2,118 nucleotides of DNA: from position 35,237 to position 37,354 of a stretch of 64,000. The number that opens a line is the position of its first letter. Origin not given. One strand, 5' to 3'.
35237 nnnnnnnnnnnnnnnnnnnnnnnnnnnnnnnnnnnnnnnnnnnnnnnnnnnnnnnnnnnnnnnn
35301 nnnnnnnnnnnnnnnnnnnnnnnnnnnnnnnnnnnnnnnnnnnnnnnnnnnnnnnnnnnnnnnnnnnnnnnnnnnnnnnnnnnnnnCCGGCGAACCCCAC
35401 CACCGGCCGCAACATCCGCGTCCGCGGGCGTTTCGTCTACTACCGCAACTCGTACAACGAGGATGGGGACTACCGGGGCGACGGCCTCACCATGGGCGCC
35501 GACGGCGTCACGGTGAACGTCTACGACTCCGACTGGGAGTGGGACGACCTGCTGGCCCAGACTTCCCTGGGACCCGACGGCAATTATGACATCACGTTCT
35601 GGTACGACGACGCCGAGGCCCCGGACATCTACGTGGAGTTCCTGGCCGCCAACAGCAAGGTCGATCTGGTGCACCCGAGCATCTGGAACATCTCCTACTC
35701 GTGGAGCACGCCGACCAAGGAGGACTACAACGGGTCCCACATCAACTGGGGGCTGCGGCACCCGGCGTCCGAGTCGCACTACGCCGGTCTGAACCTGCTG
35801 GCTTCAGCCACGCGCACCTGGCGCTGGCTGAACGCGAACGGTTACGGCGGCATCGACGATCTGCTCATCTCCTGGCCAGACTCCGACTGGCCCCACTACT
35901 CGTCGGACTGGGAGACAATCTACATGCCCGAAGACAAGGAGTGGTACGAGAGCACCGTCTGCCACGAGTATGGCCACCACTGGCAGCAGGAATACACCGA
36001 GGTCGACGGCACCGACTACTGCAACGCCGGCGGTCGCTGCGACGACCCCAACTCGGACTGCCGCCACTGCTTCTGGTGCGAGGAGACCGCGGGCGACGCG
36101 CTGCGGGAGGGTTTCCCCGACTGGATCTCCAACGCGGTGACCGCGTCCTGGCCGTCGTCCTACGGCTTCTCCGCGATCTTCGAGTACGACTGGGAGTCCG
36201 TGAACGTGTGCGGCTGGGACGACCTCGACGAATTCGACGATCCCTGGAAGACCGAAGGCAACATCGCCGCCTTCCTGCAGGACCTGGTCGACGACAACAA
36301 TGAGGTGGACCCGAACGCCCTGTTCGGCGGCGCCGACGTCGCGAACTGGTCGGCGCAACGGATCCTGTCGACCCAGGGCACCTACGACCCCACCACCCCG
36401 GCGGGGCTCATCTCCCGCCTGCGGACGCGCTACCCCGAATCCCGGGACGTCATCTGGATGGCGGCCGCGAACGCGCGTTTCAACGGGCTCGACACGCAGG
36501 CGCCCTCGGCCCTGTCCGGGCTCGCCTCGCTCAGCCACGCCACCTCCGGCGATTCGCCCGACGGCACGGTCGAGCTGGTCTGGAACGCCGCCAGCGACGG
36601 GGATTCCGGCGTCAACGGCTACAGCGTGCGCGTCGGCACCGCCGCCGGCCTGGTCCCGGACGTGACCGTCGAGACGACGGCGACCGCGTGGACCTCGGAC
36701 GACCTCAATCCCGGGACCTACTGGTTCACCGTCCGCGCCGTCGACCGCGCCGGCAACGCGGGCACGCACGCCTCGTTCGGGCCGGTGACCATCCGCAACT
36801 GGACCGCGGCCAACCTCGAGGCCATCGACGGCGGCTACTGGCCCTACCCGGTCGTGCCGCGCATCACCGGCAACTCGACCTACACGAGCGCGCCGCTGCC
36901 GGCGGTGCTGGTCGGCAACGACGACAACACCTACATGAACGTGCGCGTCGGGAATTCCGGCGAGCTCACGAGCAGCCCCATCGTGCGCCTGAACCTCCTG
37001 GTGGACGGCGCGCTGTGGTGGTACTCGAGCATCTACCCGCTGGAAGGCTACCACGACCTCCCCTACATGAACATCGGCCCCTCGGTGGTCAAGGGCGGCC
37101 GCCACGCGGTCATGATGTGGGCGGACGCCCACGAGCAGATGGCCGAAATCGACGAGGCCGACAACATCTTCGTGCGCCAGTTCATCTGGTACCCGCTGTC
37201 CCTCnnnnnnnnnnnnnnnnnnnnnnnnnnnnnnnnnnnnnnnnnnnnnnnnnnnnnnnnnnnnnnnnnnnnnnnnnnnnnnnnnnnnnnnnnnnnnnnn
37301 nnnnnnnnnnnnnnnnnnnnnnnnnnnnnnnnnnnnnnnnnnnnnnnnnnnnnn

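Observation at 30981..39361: Kinase-associated ECF sigma / membrane Ser-Thr kinase operon, divergent from an Ala-rich secreted protein and a 1508-aa HExxH T9SS cargo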

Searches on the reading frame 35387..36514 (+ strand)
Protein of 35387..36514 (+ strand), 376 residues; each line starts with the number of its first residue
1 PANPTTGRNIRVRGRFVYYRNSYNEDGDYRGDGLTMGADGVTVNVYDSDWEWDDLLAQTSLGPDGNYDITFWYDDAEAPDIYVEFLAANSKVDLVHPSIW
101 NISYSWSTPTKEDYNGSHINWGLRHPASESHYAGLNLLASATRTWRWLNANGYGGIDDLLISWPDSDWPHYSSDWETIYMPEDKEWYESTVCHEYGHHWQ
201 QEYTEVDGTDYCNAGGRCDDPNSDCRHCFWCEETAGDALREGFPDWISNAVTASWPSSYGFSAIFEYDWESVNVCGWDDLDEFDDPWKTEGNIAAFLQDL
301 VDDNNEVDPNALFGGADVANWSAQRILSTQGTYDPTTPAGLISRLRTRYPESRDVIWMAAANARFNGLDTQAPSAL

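Call 20: search_solved_structures(query=A2, max_evalue=10, show_alignments=3)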
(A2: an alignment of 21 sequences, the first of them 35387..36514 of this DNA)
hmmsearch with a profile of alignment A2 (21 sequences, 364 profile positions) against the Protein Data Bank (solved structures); distinct sequences matched with E-value up to 10: 3.
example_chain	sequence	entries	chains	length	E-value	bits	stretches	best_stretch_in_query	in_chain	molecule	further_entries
5ek8_A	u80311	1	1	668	0.24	13.9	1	33-114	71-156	Lipoxygenase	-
3uaf_A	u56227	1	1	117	0.73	12.3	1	33-88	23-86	TTR-52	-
2ctt_A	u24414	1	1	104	1.2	11.6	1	197-231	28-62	DnaJ homolog subfamily A member 3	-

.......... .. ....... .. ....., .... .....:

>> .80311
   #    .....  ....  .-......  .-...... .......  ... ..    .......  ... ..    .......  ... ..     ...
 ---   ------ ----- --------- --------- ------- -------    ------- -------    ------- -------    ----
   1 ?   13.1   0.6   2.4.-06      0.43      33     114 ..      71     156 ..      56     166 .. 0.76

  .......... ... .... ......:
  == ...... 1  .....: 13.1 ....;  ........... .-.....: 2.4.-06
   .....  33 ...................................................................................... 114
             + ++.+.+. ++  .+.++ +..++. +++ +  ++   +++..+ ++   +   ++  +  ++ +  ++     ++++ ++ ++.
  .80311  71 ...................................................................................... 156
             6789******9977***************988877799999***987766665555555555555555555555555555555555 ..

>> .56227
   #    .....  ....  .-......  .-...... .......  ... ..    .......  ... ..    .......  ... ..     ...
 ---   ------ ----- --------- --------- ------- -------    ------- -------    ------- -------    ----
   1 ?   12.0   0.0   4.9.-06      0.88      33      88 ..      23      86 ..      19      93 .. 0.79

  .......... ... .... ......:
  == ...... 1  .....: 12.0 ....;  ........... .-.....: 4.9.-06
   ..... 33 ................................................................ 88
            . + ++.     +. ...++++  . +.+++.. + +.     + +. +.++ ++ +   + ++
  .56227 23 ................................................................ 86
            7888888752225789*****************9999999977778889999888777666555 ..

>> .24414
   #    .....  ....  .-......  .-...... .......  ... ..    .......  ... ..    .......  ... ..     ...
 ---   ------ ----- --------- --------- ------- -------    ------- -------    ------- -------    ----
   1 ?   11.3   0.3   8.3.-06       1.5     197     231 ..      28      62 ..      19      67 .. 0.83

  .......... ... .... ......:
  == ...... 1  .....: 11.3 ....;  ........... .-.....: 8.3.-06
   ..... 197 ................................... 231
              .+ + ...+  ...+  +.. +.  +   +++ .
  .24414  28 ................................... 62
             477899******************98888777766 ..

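Call 25: predict_structure(alignment_id=A2)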
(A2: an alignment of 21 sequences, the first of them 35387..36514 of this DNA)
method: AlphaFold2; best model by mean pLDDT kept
length: 376 residues; sequences in the alignment: 21
mean_pLDDT: 84.1   pTM: 0.86
mean pLDDT of the five models: 84.1, 83.3, 82.6, 81.5, 81.0
residues with pLDDT >= 90: 186; 70-90: 122; 50-70: 55; < 50: 13
segments of 3 or more residues with pLDDT < 50: 214-216, 277-281
pLDDT, mean of each block of 10 residues (from residue 1): 79 96 82 92 95 93 96 91 97 91 95 95 94 95 96 92 90 90 89 93 75 53 55 73 90 91 81 52 70 86 64 65 93 90 91 85 76 49
secondary structure, 60 per line:
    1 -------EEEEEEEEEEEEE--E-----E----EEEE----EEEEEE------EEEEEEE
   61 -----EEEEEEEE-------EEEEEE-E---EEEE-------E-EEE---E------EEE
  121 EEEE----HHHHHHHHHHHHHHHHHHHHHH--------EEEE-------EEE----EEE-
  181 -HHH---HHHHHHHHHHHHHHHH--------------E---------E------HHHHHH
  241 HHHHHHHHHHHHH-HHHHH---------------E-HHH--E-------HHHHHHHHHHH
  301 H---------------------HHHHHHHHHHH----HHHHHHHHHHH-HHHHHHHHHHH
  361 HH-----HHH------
elements in order: E8-20 E34-37 E42-47 E54-60 E66-73 E81-86 E92-95 E105-107 E118-124 H129-150 E159-162 E170-172 E177-179 H188-203 H235-253 H255-259 H290-301 H323-333 H338-348 H350-362

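Call 31: fold_search(model_id=the predicted structure, library=pdb)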
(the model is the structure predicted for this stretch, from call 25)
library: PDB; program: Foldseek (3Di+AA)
matches with E <= 10: 1126; with E <= 0.001: 2
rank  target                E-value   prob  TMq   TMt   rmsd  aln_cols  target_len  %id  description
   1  5ek8                  2.8e-06  1.00  0.21  0.12  18.6       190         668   12  Crystal structure of a 9R-lipoxygenase from Cyanothece PCC8801 at 2.7 Angstroms (released 2015-12-23)
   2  4wz9_A                5.7e-04  0.96  0.32  0.15  19.6       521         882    9  APN1 from Anopheles gambiae (released 2015-06-17)
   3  4wz9_B                2.3e-03  0.87  0.32  0.15  19.6       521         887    9  APN1 from Anopheles gambiae (released 2015-06-17)
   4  8p0i_B                2.5e-03  0.44  0.24  0.12  22.4       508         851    9  Crystal structure of the open conformation of insulin-regulated aminopeptidase in complex with a small-MW inhibitor (released 2024-09-04)
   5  8wgg                  2.9e-03  0.95  0.15  0.13  15.4       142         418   11  Crystal structure of basal pilin PilB from Streptococcus sanguinis (released 2025-03-26)
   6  7nsk_B                3.2e-03  0.51  0.26  0.13  21.0       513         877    9  Endoplasmic reticulum aminopeptidase 2 complexed with a hydroxamic ligand (released 2022-06-22)
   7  4z8w                  4.3e-03  0.99  0.18  0.44   7.0       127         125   12  Crystal Structure of the Major Plantain Pollen Allergen Pla l 1 (released 2016-07-06)
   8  5z5m_A                4.5e-03  0.96  0.17  0.22   7.9       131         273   11  Crystal structure of (S)-allantoin synthase (released 2018-11-21)
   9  2g2n_A                6.1e-03  0.99  0.17  0.48   7.3       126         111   13  Crystal Structure of E.coli transthyretin-related protein with bound Zn (released 2006-12-12)
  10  5z5m_B                6.4e-03  0.98  0.19  0.24   7.2       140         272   11  Crystal structure of (S)-allantoin synthase (released 2018-11-21)
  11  5z5m_C                6.4e-03  0.94  0.17  0.22   8.1       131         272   11  Crystal structure of (S)-allantoin synthase (released 2018-11-21)
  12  3mdj_C                6.4e-03  0.60  0.30  0.15  20.3       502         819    8  ER Aminopeptidase, ERAP1, Bound to the Zinc Aminopeptidase Inhibitor, Bestatin (released 2011-03-30)
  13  4z7i_A                8.6e-03  0.33  0.25  0.12  21.8       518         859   11  Crystal structure of insulin regulated aminopeptidase in complex with ligand (released 2015-08-26)
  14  9vqn                  9.1e-03  0.90  0.15  0.14  15.3       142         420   11  Crystal structure of Se-Met SSA1633 from Streptococcus sanguinis (Phase determination model) (released 2026-01-21)
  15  8wg6                  9.6e-03  0.66  0.13  0.12  18.0       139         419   12  Crystal structure of major pilin PilB from Streptococcus sanguinis - SeMet derivative (released 2025-03-26)
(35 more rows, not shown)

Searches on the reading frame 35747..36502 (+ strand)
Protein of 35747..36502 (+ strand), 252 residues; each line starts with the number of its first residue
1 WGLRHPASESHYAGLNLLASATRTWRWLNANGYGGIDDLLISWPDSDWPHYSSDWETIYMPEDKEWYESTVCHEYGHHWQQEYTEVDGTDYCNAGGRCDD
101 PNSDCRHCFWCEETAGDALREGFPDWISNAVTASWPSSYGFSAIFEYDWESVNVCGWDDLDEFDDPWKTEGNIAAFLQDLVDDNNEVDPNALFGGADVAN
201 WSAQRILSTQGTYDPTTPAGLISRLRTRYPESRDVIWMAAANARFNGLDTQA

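Call 37: search_protein_families(library=pfam, alignment_id=A3, max_evalue=10)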
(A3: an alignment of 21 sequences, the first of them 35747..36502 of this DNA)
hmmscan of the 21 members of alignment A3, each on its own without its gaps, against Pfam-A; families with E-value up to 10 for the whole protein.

A. member 1, window:35747-36502:+ (252 aa): 1 family
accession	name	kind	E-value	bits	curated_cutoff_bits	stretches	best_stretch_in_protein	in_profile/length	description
PF08386.16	Abhydrolase_4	-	0.053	14.1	21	1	200-240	31-71/103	TAP-like protein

B. families by the number of members that match (of 21 scanned): 5 families
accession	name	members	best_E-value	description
PF22458.1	RsmF-B_ferredox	2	0.076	Methyltr_RsmF/B-like, ferredoxin-like domain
PF08386.16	Abhydrolase_4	1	0.053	TAP-like protein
PF02605.20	PsaL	1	0.21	Photosystem I reaction centre subunit XI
PF02008.25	zf-CXXC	1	0.24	CXXC zinc finger domain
PF05365.17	UCR_UQCRX_QCR9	1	0.28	Ubiquinol-cytochrome C reductase, UQCRX/QCR9 like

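Call 42: search_protein_representatives(alignment_id=A3)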
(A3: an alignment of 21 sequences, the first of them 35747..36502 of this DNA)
Query: 21 sequences, 250 profile positions. Proteins with E-value up to 0.001 (for the whole library): 1161; up to 1e-10: 414; up to 1e-30: 273. The best 150 are listed.
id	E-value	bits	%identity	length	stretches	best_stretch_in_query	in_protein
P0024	3.8e-99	347.7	-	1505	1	1-249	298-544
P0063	4.3e-93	327.9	-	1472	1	1-249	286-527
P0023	8.1e-93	327.0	-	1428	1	1-249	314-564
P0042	9.6e-92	323.5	-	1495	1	4-249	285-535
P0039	2.2e-91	322.3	-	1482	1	2-249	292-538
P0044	4.8e-91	321.2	-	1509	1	1-249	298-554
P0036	3.7e-90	318.3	-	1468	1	2-249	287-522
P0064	4.0e-90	318.2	-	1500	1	1-249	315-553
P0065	5.1e-90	317.8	-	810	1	2-249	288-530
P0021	2.5e-89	315.6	-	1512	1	2-246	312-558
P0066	5.0e-88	311.3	-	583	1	2-249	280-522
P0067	7.9e-87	307.4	-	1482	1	2-249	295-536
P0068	1.3e-85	303.3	-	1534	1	1-249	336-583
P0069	1.6e-85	303.1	-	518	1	2-242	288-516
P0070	2.1e-84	299.4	-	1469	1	1-249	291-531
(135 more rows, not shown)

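Call 59: predict_structure(alignment_id=A3)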
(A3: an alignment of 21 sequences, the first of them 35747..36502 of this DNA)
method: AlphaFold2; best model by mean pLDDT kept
length: 252 residues; sequences in the alignment: 21
mean_pLDDT: 79.1   pTM: 0.83
mean pLDDT of the five models: 79.1, 78.6, 66.6, 63.0, 51.8
residues with pLDDT >= 90: 92; 70-90: 92; 50-70: 46; < 50: 22
segments of 3 or more residues with pLDDT < 50: 1-7, 94-97, 99-106, 159-161
pLDDT, mean of each block of 10 residues (from residue 1): 45 87 94 89 88 91 88 93 80 49 53 76 91 86 75 54 75 89 64 66 94 92 94 90 79 56
secondary structure, 60 per line:
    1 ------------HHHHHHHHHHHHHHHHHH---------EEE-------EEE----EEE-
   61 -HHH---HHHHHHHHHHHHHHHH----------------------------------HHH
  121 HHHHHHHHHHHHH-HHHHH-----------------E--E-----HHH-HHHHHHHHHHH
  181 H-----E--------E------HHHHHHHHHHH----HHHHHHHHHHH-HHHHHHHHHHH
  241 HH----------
elements in order: H13-30 E40-42 E50-52 E57-59 H68-83 H118-133 H135-139 H170-181 H203-213 H218-228 H230-242

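Call 61: fold_search(model_id=the predicted structure, library=pdb)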
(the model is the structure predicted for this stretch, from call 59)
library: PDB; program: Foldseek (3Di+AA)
matches with E <= 10: 38; with E <= 0.001: 0
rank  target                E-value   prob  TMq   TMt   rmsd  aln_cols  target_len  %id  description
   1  5fxn                  1.5e-02  0.99  0.52  0.44   6.4       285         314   11  Structure of thermolysin solved by SAD from data collected by Direct Data Collection (DDC) using the ESRF RoboDiff gonio (released 2016-03-16)
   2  7z6t_AAA              1.3e-01  0.85  0.46  0.33   9.5       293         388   13  Aspergillus clavatus M36 protease without the propeptide (released 2023-03-22)
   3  4qhi_C                1.7e-01  0.85  0.20  0.41   4.6        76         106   18  Crystal structure of Methanocaldococcus jannaschii selecase mutant R36W (released 2014-07-16)
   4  4k90_A                2.6e-01  0.47  0.39  0.28  10.7       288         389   14  Extracellular metalloproteinase from Aspergillus (released 2013-10-23)
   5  4qhi_A                2.7e-01  0.85  0.22  0.44   4.1        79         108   20  Crystal structure of Methanocaldococcus jannaschii selecase mutant R36W (released 2014-07-16)
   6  4qhj_A                5.4e-01  0.69  0.20  0.42   4.4        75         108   21  Crystal structure of Methanocaldococcus jannaschii selecase mutant I100F+H107F (released 2014-07-16)
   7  4qhf                  5.7e-01  0.51  0.19  0.39   4.5        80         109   18  Crystal structure of Methanocaldococcus jannaschii monomeric selecase (released 2014-07-16)
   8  4jiu                  6.4e-01  0.41  0.18  0.35   5.9        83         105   12  Crystal structure of the metallopeptidase zymogen of Pyrococcus abyssi abylysin (released 2013-06-12)
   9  4qhg                  1.2e+00  0.30  0.19  0.38   4.6        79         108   18  Crystal structure of Methanocaldococcus jannaschii dimeric selecase (released 2014-07-16)
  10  2vqx                  1.3e+00  0.38  0.51  0.42   6.3       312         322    8  Precursor of Protealysin, Metalloproteinase from Serratia proteamaculans. (released 2009-05-26)
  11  3cia_A                1.4e+00  0.13  0.33  0.17  12.2       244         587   13  Crystal structure of cold-aminopeptidase from Colwellia psychrerythraea (released 2008-07-01)
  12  8slm                  1.4e+00  0.16  0.16  0.16  10.6        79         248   13  Crystal structure of Deinococcus geothermalis PprI (released 2024-03-13)
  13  4qhi_B                1.5e+00  0.30  0.20  0.39   4.2        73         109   19  Crystal structure of Methanocaldococcus jannaschii selecase mutant R36W (released 2014-07-16)
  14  4qhi_D                3.1e+00  0.23  0.21  0.43   4.1        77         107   17  Crystal structure of Methanocaldococcus jannaschii selecase mutant R36W (released 2014-07-16)
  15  3fts                  3.2e+00  0.09  0.36  0.18  10.8       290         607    9  Leukotriene A4 hydrolase in complex with resveratrol (released 2009-07-28)
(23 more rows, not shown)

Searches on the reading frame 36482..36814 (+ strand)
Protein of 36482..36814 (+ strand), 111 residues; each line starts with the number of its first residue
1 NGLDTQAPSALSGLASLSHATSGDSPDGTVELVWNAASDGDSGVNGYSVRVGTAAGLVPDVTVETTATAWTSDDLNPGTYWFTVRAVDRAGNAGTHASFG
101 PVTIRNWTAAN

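Call 75: search_protein_families(library=pfam, proteins=[window:36482-36814:+], max_evalue=5)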
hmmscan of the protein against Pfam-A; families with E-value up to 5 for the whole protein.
window:36482-36814:+ (111 aa): 7 families
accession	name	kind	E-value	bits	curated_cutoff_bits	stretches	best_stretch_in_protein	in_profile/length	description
PF00041.27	fn3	-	3.5e-06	27.6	25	1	28-93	14-75/84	Fibronectin type III domain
PF19077.6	Big_13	-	0.00069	20.5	27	1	61-103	56-99/102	Bacterial Ig-like domain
PF24421.1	Ig_J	-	0.00099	19.6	29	1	62-98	60-96/104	Tip attachment protein J, Ig-like domain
PF05754.19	DUF834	-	0.0058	16.8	23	1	38-74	12-48/52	Domain of unknown function (DUF834)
PF17957.7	Big_7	-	0.1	13.7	24.1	1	25-84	13-70/70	Bacterial Ig domain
PF24489.1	Ig_J_second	-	0.14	12.7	27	1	63-93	51-84/105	Tip attachment protein J second Ig-like domain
PF18981.6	InlK_D3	-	0.2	12.2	25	1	76-95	48-67/75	Internalin K domain (D3/D4)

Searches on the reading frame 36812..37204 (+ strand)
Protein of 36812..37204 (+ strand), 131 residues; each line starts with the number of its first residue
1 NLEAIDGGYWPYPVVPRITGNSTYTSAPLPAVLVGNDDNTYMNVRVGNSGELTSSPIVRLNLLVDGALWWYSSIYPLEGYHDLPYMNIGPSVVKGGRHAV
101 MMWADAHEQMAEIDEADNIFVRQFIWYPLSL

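Call 75: search_protein_families(library=pfam, proteins=[window:36812-37204:+], max_evalue=5)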
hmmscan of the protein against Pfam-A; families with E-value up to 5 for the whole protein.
window:36812-37204:+ (131 aa): 1 family
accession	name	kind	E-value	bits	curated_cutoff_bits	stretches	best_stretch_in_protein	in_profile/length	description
PF07705.17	CARDB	-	0.0054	17.4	22.7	1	37-120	18-99/101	CARDB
